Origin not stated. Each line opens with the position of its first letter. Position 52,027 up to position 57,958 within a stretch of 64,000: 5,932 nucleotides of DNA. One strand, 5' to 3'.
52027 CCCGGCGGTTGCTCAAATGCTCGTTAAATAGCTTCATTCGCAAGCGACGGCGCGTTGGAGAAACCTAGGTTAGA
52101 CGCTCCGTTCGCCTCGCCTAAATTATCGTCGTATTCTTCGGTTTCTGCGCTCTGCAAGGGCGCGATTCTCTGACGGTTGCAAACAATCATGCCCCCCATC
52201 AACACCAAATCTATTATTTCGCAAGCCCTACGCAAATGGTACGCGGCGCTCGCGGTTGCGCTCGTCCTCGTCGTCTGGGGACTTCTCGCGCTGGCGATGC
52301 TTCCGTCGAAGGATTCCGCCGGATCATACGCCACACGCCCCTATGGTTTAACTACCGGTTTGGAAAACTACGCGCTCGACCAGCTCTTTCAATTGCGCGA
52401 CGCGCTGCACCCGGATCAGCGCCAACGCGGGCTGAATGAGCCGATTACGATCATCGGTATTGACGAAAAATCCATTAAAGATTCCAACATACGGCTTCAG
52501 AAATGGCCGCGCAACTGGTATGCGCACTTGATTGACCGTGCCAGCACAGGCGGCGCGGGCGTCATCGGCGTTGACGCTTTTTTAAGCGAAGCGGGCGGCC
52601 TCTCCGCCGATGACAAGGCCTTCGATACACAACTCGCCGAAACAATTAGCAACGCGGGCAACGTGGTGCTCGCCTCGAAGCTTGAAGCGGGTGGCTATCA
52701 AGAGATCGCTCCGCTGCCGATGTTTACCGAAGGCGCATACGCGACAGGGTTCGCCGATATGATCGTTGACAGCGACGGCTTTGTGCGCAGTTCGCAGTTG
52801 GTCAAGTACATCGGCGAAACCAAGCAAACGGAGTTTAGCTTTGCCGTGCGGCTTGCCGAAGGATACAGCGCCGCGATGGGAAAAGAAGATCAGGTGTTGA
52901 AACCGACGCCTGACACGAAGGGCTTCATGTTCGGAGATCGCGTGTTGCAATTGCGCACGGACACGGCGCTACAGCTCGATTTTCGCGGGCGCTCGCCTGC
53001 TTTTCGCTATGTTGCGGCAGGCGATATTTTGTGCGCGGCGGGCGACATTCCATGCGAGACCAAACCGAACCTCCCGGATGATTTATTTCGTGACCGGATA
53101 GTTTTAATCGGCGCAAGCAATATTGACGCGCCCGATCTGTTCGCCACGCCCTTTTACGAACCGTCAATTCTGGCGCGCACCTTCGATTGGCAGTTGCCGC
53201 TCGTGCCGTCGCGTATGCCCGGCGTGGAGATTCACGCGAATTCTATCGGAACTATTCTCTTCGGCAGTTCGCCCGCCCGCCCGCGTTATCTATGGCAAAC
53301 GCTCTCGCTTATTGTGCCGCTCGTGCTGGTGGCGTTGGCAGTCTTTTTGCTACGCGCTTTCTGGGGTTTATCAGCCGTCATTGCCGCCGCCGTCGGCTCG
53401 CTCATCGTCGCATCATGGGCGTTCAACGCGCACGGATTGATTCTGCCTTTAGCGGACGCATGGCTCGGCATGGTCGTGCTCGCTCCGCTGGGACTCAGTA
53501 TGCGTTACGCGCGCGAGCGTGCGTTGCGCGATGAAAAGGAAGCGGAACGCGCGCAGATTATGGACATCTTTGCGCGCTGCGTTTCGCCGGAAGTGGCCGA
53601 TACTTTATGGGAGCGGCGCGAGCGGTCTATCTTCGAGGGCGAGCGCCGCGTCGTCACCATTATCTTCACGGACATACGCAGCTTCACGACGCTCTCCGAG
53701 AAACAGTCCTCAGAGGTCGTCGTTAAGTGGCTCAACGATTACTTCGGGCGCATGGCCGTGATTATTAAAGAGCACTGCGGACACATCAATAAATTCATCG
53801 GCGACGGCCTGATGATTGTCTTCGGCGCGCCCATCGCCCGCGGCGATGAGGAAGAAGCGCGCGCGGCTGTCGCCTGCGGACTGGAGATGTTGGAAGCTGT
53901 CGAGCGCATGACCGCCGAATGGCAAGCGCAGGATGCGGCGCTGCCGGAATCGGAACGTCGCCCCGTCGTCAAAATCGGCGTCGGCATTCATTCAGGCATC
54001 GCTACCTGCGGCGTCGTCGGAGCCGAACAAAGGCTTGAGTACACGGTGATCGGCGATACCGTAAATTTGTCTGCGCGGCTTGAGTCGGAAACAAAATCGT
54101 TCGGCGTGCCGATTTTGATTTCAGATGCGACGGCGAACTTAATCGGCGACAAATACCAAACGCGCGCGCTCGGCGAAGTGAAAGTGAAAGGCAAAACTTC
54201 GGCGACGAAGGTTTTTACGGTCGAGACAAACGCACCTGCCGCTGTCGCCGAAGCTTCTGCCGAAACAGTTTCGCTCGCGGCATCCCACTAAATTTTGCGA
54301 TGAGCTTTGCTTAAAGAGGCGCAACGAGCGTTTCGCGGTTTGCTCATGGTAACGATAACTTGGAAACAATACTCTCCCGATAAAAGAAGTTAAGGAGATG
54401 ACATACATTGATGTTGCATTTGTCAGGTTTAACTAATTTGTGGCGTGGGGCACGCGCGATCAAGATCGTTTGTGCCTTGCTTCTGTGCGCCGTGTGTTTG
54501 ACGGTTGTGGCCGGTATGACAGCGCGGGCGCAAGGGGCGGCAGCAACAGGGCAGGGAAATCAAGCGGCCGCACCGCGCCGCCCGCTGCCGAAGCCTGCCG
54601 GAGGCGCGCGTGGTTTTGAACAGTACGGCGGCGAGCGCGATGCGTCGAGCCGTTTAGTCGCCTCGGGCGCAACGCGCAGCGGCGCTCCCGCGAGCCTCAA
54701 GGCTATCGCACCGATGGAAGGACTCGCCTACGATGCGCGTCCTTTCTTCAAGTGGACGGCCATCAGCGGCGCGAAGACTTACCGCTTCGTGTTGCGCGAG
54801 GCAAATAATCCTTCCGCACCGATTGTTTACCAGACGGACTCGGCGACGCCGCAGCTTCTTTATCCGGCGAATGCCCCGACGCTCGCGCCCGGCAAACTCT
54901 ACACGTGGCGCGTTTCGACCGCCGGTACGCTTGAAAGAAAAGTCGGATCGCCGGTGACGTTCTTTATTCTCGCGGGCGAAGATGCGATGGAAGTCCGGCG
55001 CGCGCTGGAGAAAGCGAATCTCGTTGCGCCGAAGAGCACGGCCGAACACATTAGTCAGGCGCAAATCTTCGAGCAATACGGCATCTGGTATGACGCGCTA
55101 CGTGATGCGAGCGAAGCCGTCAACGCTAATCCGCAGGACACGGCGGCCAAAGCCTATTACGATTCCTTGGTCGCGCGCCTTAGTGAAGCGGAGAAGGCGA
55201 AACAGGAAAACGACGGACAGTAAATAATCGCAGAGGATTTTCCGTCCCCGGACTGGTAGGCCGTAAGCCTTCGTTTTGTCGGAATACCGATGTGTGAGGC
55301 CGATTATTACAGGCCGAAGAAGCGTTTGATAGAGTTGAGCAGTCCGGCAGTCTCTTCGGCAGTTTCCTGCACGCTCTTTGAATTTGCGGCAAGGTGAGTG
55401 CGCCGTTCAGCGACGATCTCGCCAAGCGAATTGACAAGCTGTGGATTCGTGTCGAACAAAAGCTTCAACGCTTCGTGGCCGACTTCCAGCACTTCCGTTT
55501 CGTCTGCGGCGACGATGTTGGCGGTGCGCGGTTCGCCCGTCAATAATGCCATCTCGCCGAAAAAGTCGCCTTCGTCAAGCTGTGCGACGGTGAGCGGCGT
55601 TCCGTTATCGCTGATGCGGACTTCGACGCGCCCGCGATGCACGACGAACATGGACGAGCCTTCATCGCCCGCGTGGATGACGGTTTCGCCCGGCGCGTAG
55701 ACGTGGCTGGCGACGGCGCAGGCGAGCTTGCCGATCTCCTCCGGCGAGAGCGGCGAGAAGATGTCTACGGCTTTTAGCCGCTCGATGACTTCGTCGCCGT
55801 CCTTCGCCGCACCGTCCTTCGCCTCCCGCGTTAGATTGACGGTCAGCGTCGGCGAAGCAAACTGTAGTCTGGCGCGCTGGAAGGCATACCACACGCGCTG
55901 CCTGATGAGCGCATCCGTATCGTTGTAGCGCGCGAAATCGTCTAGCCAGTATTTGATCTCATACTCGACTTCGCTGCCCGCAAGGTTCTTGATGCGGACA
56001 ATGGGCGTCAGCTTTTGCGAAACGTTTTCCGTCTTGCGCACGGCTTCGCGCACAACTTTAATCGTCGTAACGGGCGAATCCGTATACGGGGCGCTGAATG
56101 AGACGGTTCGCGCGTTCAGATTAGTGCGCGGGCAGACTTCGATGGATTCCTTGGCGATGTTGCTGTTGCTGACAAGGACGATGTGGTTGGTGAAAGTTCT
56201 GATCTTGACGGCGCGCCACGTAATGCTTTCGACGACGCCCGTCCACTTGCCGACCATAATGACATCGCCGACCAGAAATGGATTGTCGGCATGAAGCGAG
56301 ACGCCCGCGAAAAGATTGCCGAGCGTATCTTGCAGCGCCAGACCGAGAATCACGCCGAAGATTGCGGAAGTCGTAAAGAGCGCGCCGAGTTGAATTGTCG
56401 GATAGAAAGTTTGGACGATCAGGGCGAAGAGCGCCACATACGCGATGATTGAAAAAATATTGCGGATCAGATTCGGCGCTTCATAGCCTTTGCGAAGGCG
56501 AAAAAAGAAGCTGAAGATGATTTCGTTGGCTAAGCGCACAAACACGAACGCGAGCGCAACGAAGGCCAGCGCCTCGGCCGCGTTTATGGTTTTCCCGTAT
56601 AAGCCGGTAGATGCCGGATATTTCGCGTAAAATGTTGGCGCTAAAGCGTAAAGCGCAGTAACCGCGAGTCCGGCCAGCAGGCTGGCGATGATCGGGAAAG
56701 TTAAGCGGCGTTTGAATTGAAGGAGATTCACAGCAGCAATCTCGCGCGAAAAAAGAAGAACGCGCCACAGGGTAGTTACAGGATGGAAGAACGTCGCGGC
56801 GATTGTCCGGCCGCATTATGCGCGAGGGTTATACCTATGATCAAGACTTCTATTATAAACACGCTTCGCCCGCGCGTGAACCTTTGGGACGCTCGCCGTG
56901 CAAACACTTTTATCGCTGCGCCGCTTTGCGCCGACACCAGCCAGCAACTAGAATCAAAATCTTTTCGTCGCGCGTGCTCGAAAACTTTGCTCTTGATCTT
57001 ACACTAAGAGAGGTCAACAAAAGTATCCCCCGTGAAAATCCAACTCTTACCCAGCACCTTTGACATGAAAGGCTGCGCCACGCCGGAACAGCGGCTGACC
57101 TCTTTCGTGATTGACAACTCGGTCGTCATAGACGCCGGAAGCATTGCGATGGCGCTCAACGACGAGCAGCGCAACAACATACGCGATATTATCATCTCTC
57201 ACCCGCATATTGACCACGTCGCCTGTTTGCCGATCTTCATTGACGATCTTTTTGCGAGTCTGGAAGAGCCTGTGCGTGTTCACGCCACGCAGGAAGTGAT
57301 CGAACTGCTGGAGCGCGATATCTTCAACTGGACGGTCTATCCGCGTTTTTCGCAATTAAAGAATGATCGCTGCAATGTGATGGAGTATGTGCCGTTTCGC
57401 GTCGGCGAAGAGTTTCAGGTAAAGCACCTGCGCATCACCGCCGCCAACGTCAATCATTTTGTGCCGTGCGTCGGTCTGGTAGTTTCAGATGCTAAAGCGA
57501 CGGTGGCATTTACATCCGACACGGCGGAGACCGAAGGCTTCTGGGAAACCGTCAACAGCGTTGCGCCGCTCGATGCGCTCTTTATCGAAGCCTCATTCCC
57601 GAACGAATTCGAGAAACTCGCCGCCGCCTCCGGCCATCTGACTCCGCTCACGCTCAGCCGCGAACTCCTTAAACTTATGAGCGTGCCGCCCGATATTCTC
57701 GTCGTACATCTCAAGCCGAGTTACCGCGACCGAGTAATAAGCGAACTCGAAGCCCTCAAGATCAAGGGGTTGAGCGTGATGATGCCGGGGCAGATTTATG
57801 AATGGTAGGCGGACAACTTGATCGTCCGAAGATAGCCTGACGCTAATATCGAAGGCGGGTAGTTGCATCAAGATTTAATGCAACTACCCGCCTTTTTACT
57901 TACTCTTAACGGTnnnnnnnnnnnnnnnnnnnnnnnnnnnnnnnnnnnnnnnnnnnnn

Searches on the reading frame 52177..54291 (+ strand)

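Call 9: search_protein_families(library=pfam, proteins=[window:52177-54291:+], max_evalue=0.001)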
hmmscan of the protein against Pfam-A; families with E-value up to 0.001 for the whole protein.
window:52177-54291:+ (704 aa): 2 families
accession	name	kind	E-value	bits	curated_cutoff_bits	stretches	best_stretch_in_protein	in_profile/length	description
PF05226.16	CHASE2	-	1.2e-47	163.1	26.3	1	56-387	12-253/257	CHASE2 domain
PF00211.25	Guanylate_cyc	-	2.5e-28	99.4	21.9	1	492-678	8-178/183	Adenylate and Guanylate cyclase catalytic domain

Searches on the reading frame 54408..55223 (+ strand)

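Call 9: search_protein_families(library=pfam, proteins=[window:54408-55223:+], max_evalue=0.001)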
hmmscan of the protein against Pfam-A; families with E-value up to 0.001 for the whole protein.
window:54408-55223:+ (271 aa): 1 family
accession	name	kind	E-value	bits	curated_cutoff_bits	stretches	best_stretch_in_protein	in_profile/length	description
PF06051.17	DUF928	-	8.3e-14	52.2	26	1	87-257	3-173/184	Domain of Unknown Function (DUF928)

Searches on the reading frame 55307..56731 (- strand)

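Call 9: search_protein_families(library=pfam, proteins=[window:55307-56731:-], max_evalue=0.001)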
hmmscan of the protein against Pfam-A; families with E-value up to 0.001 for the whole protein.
window:55307-56731:- (474 aa): 3 families
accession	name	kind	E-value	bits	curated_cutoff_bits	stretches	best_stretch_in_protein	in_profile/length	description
PF00027.35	cNMP_binding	-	2.4e-23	82.4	27.5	1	344-429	3-89/89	Cyclic nucleotide-binding domain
PF00924.24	MS_channel_2nd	-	1.4e-16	60.8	20.2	1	135-198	1-64/68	Mechanosensitive ion channel, beta-domain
PF21082.3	MS_channel_3rd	-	1.1e-07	32.7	21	1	210-290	3-87/88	Mechanosensitive ion channel MscS, C-terminal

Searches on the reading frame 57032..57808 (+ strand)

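Call 9: search_protein_families(library=pfam, proteins=[window:57032-57808:+], max_evalue=0.001)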
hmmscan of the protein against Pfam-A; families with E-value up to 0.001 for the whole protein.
window:57032-57808:+ (258 aa): 3 families
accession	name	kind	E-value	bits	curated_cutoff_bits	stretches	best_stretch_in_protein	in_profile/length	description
PF12706.13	Lactamase_B_2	-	3e-15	56.8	27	1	45-207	26-181/200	Beta-lactamase superfamily domain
PF02112.21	PDEase_II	-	1.2e-10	41.5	23.7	1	46-140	79-173/340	cAMP phosphodiesterases class-II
PF00753.33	Lactamase_B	-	2.3e-07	31.4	22.7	1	29-194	16-162/196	Metallo-beta-lactamase superfamily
